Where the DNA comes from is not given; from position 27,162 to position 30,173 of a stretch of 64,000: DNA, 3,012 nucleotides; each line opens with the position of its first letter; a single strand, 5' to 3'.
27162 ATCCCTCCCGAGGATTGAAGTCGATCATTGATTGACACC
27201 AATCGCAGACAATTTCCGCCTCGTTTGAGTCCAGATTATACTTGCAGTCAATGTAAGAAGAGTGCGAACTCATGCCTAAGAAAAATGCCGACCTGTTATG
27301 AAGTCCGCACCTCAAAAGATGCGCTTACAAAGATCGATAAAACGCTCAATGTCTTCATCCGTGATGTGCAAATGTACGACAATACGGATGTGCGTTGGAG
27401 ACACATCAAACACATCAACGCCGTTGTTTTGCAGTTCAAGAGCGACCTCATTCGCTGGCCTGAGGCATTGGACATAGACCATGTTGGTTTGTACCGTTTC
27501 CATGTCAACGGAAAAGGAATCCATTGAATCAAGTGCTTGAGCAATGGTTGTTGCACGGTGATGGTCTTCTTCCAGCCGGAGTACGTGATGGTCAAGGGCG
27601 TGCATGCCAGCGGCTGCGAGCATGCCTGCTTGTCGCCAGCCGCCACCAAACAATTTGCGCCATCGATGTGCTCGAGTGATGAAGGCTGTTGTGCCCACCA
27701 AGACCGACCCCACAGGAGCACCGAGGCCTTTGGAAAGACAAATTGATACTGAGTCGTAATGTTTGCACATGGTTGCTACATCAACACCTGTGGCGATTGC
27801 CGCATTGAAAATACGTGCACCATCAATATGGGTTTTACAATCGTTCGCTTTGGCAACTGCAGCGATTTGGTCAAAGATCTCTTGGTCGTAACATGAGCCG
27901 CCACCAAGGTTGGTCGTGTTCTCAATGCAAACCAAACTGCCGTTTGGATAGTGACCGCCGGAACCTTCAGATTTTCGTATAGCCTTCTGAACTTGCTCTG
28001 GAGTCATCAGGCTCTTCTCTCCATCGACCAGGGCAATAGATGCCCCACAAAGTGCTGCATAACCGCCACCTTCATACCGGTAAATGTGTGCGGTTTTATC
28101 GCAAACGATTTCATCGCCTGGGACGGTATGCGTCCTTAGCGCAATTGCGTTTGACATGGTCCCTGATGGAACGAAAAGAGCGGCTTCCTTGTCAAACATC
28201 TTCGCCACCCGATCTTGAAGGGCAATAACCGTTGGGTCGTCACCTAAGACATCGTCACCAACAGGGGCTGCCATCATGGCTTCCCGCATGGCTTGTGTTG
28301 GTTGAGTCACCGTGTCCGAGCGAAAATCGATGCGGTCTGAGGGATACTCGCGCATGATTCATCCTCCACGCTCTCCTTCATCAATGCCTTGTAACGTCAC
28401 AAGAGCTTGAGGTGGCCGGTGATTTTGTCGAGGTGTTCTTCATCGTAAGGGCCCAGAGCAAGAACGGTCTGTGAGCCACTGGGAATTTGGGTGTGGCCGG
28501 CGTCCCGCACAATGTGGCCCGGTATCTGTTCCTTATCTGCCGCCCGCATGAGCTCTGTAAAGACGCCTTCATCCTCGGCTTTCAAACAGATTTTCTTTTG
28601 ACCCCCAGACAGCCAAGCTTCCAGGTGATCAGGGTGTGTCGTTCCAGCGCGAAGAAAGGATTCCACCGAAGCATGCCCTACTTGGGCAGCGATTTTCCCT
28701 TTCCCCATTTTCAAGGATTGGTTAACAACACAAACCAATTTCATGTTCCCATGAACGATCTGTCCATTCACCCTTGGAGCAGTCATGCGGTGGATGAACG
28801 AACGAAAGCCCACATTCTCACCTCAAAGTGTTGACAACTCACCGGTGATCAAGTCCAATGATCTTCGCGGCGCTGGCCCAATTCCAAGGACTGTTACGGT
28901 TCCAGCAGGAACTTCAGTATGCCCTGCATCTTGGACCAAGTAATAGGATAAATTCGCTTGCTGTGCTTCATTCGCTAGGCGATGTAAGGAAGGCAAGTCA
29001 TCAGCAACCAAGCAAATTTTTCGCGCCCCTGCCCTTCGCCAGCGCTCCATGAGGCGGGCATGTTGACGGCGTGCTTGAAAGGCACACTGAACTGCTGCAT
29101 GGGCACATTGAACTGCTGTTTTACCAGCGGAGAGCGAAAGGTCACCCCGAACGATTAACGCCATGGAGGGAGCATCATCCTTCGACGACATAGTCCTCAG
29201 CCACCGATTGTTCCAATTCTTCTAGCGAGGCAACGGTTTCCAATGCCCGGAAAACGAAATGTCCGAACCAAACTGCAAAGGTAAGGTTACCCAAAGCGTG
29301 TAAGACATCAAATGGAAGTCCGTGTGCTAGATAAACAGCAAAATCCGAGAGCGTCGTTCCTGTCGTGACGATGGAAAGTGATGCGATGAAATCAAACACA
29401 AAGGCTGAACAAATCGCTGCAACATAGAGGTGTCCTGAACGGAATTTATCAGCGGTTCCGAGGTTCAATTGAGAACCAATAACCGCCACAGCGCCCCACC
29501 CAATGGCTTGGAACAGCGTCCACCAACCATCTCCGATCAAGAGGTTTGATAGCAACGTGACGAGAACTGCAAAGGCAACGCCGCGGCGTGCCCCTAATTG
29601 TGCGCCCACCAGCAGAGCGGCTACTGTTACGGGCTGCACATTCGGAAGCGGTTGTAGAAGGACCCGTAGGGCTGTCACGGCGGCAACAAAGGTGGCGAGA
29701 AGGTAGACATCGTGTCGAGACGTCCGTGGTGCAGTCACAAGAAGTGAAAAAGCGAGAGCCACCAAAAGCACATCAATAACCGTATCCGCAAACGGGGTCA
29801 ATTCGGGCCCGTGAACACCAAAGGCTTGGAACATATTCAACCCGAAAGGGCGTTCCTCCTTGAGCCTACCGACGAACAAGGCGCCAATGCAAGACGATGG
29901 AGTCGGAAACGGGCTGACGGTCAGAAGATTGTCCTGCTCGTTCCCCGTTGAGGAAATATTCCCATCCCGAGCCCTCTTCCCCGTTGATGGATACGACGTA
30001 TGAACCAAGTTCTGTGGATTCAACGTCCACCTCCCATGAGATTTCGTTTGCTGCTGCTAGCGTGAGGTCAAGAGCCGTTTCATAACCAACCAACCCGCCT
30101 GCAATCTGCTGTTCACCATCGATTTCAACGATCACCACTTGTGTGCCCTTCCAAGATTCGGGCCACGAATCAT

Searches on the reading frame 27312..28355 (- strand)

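Call 71: search_protein_families(library=pfam, proteins=[window:27312-28355:-], max_evalue=0.00001)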
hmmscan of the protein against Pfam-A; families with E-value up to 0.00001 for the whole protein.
window:27312-28355:- (347 aa): 1 family
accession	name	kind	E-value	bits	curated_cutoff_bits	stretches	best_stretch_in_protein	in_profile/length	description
PF01212.27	Beta_elim_lyase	-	3.5e-105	351.9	27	1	10-296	1-286/288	Beta-eliminating lyase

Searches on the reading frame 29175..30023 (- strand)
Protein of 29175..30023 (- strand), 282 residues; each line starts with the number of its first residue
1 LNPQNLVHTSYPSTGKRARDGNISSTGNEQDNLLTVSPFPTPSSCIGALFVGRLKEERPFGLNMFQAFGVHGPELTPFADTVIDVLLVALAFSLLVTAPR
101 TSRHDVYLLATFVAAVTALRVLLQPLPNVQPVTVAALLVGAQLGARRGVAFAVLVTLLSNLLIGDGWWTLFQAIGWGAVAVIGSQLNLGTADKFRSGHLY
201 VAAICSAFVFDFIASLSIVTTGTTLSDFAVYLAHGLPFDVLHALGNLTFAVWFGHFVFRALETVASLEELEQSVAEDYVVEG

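Call 71: search_protein_families(library=pfam, proteins=[window:29175-30023:-], max_evalue=0.00001)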
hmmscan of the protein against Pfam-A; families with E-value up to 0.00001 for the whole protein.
window:29175-30023:- (282 aa): 1 family
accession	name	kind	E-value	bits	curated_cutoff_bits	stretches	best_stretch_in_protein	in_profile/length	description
PF20221.3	DUF6580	-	2.1e-09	38.3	27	1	104-257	5-153/162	Family of unknown function (DUF6580)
